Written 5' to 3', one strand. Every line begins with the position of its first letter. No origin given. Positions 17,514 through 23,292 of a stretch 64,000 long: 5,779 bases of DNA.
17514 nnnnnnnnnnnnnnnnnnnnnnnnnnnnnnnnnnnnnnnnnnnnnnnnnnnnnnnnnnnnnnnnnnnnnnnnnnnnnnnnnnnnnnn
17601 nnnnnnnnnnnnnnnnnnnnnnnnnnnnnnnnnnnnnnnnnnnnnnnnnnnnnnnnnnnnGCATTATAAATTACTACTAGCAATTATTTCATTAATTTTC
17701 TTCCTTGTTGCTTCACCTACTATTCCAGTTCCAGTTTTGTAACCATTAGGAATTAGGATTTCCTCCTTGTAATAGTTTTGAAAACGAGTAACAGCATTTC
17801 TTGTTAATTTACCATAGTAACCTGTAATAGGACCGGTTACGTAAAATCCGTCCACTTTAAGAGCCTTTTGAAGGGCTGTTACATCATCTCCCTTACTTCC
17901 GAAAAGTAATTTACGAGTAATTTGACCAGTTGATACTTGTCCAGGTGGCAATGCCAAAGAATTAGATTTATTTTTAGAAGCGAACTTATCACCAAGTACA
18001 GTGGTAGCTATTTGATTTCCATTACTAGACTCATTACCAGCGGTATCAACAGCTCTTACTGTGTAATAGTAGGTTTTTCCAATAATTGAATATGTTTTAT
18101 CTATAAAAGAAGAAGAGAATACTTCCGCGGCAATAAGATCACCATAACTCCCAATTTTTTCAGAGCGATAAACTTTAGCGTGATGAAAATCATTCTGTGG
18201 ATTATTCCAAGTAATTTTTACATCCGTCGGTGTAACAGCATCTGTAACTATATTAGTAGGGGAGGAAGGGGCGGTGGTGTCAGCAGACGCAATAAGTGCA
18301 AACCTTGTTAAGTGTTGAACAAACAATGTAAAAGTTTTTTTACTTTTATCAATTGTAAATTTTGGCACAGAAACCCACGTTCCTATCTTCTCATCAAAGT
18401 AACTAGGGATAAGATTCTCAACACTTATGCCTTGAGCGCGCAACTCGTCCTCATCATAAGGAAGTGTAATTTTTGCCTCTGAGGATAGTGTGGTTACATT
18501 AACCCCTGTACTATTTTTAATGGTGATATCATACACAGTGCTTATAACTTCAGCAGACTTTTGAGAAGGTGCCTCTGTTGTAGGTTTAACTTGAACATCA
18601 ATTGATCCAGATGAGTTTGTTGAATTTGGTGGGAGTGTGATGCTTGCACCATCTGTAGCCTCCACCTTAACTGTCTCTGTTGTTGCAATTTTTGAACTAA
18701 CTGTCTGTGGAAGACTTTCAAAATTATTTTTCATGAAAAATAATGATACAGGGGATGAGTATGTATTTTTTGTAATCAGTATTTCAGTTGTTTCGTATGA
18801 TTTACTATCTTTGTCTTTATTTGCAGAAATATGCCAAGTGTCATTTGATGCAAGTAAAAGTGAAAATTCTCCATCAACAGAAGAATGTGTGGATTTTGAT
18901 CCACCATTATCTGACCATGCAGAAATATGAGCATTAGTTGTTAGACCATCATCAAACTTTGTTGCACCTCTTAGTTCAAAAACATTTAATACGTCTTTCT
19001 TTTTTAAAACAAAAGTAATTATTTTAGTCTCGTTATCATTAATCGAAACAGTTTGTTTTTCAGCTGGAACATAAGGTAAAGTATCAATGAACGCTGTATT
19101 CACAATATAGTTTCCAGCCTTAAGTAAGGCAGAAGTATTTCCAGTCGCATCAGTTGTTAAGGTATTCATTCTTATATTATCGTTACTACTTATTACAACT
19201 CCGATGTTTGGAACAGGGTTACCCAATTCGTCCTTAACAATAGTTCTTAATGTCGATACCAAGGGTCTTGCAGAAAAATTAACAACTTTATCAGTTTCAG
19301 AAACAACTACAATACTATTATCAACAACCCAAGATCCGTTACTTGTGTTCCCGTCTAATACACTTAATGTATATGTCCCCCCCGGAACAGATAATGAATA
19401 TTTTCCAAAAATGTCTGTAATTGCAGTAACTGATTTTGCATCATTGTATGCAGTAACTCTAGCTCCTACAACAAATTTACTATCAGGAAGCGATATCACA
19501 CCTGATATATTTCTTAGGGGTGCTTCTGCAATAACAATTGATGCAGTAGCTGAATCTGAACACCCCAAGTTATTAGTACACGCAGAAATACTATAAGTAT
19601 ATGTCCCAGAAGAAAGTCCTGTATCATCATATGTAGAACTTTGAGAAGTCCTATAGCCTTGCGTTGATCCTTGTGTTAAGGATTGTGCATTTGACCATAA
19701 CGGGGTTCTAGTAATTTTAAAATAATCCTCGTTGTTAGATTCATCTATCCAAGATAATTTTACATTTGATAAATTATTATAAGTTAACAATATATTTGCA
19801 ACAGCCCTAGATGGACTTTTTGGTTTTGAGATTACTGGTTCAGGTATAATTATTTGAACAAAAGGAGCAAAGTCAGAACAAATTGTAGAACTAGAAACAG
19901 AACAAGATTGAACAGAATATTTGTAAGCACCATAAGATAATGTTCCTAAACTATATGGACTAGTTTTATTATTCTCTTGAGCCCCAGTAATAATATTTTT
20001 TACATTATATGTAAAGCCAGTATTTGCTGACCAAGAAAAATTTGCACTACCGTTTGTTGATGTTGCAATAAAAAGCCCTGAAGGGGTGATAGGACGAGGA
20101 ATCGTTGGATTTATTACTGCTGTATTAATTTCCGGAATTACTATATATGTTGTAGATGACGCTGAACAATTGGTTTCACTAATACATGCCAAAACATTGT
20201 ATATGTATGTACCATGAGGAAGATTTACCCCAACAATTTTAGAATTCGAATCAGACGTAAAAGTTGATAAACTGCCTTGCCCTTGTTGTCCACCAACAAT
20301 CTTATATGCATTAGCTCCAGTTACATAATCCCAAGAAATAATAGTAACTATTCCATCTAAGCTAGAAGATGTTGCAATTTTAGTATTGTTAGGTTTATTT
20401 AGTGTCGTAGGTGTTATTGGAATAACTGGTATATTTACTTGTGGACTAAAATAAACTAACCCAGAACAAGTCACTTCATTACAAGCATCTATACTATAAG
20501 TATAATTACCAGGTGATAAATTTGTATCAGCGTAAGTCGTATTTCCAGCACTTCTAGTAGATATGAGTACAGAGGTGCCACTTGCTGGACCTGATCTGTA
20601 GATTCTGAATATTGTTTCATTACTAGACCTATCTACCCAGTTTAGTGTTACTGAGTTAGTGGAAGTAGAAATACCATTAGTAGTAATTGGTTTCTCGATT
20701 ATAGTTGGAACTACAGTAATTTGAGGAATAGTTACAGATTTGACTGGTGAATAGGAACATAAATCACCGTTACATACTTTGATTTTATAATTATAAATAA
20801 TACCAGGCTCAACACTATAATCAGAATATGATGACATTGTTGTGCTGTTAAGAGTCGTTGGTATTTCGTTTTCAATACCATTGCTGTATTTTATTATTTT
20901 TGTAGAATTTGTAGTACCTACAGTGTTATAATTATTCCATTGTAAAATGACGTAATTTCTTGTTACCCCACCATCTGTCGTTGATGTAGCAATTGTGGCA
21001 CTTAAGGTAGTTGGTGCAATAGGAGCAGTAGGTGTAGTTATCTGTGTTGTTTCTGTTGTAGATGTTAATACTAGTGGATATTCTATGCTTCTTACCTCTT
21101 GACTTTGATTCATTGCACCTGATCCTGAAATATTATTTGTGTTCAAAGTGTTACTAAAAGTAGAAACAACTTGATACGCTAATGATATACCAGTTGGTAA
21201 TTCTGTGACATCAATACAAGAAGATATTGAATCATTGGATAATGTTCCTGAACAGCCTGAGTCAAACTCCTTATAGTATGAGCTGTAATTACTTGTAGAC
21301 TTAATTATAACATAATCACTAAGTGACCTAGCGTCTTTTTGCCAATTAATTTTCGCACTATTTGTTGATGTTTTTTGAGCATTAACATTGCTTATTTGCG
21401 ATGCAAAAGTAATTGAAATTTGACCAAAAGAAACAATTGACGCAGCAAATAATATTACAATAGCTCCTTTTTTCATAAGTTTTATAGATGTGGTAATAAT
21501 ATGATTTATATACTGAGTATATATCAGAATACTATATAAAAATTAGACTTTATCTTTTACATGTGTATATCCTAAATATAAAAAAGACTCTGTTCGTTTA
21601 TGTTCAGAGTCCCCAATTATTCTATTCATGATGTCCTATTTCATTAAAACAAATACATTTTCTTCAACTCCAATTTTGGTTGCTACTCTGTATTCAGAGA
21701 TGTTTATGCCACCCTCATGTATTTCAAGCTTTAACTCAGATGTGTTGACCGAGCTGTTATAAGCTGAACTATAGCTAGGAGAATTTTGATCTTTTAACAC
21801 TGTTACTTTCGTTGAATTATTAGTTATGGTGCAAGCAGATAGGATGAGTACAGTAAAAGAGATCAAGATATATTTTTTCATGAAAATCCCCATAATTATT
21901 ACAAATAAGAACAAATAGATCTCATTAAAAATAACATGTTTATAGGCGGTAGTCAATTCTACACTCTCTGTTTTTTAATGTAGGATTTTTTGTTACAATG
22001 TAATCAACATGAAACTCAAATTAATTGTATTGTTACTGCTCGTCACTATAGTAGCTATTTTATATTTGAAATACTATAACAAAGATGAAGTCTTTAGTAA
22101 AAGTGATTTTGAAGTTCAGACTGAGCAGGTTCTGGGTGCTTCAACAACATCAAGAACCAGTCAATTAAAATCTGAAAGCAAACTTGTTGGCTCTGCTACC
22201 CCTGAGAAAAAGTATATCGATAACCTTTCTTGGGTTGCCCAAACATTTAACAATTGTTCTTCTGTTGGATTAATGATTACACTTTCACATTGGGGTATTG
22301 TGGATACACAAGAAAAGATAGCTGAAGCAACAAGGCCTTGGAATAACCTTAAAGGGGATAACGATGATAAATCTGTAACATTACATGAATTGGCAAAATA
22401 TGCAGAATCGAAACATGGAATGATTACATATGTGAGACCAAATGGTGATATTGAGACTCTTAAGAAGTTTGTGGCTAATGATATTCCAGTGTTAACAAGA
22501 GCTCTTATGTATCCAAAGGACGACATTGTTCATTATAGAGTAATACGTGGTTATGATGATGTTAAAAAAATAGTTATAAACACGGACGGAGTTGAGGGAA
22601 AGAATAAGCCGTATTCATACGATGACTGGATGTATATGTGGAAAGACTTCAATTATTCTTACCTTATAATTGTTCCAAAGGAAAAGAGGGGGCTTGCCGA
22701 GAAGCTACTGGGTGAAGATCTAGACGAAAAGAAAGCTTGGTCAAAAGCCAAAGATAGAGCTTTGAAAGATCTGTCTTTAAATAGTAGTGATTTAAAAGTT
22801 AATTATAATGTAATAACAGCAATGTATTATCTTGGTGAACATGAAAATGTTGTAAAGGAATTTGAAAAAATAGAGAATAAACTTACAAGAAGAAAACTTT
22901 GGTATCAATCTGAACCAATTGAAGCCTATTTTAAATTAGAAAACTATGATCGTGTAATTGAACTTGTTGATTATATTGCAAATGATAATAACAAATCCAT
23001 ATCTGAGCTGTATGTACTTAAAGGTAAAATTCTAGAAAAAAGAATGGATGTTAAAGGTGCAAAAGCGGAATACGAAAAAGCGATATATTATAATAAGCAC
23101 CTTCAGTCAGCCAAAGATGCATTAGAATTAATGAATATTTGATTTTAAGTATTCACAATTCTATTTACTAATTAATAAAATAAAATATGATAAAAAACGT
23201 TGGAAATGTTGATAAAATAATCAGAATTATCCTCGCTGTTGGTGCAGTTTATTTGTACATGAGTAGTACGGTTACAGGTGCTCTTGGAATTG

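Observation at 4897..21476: Family of secreted proteins that share a C-terminal PG_binding_1-like domain (non-covalent cell-wall anchoring at the C-terminus)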

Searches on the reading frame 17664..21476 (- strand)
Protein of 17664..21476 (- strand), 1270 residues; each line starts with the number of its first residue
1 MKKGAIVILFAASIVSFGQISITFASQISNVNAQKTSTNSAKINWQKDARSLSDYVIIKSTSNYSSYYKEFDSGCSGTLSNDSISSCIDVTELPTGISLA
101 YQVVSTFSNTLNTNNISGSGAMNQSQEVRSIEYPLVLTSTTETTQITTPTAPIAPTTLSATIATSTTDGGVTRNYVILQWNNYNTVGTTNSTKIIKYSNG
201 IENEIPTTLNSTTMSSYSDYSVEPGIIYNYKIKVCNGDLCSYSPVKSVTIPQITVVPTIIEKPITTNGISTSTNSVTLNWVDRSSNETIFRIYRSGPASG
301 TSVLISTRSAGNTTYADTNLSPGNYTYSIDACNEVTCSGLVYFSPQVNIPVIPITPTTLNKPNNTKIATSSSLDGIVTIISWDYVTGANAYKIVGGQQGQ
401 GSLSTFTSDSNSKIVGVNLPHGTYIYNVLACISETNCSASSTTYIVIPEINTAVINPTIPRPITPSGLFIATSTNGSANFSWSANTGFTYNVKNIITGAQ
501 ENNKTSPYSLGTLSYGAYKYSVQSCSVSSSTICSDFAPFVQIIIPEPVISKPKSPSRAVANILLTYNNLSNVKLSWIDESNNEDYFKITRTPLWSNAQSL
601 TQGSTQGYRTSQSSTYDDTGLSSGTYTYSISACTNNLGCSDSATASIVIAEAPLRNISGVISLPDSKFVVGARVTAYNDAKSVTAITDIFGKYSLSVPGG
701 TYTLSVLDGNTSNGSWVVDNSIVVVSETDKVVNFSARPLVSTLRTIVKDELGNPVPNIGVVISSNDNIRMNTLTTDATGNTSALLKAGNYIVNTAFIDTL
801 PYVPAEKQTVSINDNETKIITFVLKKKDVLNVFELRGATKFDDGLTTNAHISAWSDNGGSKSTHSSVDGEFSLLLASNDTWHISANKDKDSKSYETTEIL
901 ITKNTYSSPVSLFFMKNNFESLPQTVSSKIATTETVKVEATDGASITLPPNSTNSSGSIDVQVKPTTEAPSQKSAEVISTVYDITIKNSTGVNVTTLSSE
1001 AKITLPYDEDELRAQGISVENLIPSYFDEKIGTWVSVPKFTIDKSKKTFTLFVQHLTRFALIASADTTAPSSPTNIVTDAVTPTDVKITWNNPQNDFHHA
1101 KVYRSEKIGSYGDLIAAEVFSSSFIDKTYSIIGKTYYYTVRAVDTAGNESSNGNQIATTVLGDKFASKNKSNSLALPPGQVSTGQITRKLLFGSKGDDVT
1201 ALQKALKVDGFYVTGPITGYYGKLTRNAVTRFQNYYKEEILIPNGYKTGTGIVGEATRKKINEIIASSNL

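Call 6: search_protein_families(library=pfam, proteins=[window:17664-21476:-], max_evalue=0.01)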
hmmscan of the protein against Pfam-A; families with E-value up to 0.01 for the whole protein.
window:17664-21476:- (1270 aa): 5 families
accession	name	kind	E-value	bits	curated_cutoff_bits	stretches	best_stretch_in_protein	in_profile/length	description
PF13620.12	CarboxypepD_reg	-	7.3e-12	45.9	32.3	2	743-825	2-82/82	Carboxypeptidase regulatory-like domain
PF01471.23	PG_binding_1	-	5.2e-10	39.8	23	1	1196-1236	2-41/57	Putative peptidoglycan binding domain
PF08329.16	ChitinaseA_N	-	3.8e-09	36.8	21.2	1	563-651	31-109/133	Chitinase A, N-terminal domain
PF02369.22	Big_1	-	0.00095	19.7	34.9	1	742-786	20-67/93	Bacterial Ig-like domain (group 1)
PF16383.10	DUF4992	-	0.0094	16.1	29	0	355-393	43-81/183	Domain of unknown function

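Call 11: search_protein_families(library=ncbifam, proteins=[window:17664-21476:-], max_evalue=0.001)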
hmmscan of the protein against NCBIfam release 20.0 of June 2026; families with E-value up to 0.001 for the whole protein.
window:17664-21476:- (1270 aa): 1 family
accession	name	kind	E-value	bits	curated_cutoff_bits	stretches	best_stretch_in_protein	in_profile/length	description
TIGR02869.1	spore_SleB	equivalog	1.2e-06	28.5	236.5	1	1190-1261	7-68/201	spore cortex-lytic enzyme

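Call 69: search_protein_families(library=phrogs, proteins=[window:17664-21476:-], max_evalue=0.00001)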
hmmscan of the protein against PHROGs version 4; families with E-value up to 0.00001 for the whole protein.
window:17664-21476:- (1270 aa): 2 families
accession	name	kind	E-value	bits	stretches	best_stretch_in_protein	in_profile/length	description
phrog_1493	-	lysis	2.2e-12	47.8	1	1138-1262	191-306/394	endolysin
phrog_2649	-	lysis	1.1e-07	33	1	1164-1265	148-239/261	endolysin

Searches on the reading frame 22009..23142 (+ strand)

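Call 8: search_protein_families(library=pfam, proteins=[window:22009-23142:+], max_evalue=0.001)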
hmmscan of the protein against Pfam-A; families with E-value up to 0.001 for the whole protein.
window:22009-23142:+ (377 aa): 1 family
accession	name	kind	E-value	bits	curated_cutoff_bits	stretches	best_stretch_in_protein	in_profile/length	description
PF13529.12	Peptidase_C39_2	-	1.2e-07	32.8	24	1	71-191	4-139/143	Peptidase_C39 like family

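Call 11: search_protein_families(library=ncbifam, proteins=[window:22009-23142:+], max_evalue=0.001)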
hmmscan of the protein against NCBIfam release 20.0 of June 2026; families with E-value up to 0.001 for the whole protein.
window:22009-23142:+ (377 aa): 1 family
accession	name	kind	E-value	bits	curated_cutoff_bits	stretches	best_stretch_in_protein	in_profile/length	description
NF047507.1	TPR_BatC_Lepto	exception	0.00067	19.2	175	0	306-375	67-139/214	TPR repeat-containing protein BatC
